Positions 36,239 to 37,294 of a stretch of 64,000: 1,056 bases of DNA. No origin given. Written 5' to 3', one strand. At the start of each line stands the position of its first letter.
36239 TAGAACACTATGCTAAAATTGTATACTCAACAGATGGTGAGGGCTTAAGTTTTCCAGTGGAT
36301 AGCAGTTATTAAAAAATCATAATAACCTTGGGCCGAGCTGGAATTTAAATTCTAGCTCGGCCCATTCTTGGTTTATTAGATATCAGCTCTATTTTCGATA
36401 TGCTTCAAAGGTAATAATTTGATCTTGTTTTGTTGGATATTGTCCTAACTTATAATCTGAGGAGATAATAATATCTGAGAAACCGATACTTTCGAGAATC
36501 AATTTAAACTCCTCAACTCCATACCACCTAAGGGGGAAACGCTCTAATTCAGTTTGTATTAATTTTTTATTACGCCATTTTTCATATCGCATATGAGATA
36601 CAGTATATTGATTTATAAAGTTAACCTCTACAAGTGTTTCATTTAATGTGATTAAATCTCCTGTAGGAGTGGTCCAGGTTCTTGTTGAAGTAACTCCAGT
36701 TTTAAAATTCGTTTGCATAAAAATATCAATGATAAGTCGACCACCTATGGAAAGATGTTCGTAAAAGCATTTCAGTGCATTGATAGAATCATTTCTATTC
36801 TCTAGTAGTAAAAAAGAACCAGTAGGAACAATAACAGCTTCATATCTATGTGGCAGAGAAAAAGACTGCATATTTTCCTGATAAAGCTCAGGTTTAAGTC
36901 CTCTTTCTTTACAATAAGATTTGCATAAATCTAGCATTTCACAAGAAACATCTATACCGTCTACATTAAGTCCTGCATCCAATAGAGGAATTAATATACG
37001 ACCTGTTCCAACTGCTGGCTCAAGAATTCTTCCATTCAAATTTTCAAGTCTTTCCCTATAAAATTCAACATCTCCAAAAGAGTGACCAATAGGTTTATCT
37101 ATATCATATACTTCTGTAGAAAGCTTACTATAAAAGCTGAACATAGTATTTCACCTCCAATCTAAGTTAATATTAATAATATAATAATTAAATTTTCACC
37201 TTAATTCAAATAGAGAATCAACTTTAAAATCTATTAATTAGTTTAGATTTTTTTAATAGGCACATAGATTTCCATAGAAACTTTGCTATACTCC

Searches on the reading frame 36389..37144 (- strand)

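Call 72: search_protein_families(library=pfam, proteins=[window:36389-37144:-], max_evalue=0.00001)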
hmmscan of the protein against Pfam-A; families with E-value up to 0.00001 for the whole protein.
window:36389-37144:- (251 aa): 2 families
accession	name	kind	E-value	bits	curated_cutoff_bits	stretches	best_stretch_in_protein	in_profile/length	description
PF13649.12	Methyltransf_25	-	4.7e-10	40.5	27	1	40-135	1-97/97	Methyltransferase domain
PF08241.18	Methyltransf_11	-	1e-06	29.7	21.2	1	41-139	1-95/95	Methyltransferase domain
